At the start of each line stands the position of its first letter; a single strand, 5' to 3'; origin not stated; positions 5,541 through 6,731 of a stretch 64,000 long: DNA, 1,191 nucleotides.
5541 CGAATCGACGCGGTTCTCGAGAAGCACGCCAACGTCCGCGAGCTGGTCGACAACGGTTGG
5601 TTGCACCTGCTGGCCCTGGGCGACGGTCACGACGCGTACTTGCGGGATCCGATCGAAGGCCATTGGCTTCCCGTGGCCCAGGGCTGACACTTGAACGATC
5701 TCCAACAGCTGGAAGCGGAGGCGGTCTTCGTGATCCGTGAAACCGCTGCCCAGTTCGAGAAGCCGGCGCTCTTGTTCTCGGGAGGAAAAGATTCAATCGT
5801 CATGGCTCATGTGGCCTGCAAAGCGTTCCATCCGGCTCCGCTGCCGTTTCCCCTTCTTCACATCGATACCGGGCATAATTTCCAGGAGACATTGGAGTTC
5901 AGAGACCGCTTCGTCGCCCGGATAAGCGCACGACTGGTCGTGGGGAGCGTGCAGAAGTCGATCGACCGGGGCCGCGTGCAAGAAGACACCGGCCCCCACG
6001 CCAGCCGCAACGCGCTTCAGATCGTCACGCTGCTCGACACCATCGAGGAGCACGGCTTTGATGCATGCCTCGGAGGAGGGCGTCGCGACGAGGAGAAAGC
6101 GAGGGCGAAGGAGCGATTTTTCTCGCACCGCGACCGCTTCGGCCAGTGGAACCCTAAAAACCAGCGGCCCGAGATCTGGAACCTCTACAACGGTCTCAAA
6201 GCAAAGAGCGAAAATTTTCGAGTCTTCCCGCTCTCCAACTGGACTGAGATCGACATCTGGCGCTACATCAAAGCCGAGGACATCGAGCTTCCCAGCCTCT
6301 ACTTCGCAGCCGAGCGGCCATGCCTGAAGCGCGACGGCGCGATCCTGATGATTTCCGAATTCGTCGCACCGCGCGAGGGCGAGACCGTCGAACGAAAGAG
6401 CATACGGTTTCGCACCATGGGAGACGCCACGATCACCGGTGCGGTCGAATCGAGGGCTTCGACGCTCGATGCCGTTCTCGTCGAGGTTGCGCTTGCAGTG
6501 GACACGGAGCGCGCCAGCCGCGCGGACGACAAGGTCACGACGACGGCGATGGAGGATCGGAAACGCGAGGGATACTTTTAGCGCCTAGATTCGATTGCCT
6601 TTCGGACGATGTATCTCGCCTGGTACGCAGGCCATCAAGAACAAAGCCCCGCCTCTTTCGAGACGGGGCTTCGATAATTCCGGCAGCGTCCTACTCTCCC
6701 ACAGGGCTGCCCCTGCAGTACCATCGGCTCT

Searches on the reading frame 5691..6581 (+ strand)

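Call 6: search_protein_families(library=pfam, proteins=[window:5691-6581:+], max_evalue=0.001)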
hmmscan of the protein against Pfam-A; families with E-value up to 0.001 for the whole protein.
window:5691-6581:+ (296 aa): 1 family
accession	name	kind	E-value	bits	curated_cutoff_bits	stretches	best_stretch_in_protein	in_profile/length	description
PF01507.26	PAPS_reduct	-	5e-40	137.8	22.5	1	25-250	2-174/175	Phosphoadenosine phosphosulfate reductase domain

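Call 45: search_protein_families(library=ncbifam, proteins=[window:5691-6581:+], max_evalue=0.001)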
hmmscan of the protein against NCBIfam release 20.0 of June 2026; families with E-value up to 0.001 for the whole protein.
window:5691-6581:+ (296 aa): 13 families
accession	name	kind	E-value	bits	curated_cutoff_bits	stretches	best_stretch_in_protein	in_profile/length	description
NF003587.0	PRK05253.1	subfamily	3.4e-129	430.4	195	1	1-296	6-301/301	sulfate adenylyltransferase subunit CysD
TIGR02039.1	CysD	subfamily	8e-125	416.3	396.6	1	4-296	1-294/294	sulfate adenylyltransferase, small subunit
NF009214.0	PRK12563.1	equivalog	2.4e-123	411.6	413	1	1-296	21-317/317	sulfate adenylyltransferase subunit CysD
NF002537.0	PRK02090.1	equivalog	3.2e-13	49.9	154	1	9-203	26-199/244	phosphoadenylyl-sulfate reductase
NF010367.0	PRK13795.1-2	equivalog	4.7e-13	48.4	456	1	4-76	223-292/584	hypothetical protein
NF010366.0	PRK13795.1-1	equivalog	1.6e-10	39.8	745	1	3-90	243-332/667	hypothetical protein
TIGR00434.1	cysH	subfamily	9.1e-09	35.5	165.1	0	32-151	23-145/214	phosophoadenylyl-sulfate reductase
TIGR02055.1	APS_reductase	subfamily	2.3e-08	34.1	235.3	1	36-204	7-155/194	adenylylsulfate reductase, thioredoxin dependent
TIGR02057.1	PAPS_reductase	equivalog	2.4e-08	34.1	254.2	0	32-88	34-86/224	phosphoadenosine phosphosulfate reductase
NF006327.0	PRK08557.1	equivalog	6.3e-08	31.8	366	0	7-80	162-235/415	hypothetical protein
NF010368.0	PRK13795.1-3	equivalog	8.6e-07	27.6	588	1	4-140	228-366/635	hypothetical protein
NF010369.0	PRK13795.1-4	equivalog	2.9e-05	22.5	1086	0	9-77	237-303/633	hypothetical protein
NF006351.0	PRK08576.1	equivalog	7.4e-05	21.5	290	0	24-141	236-348/436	hypothetical protein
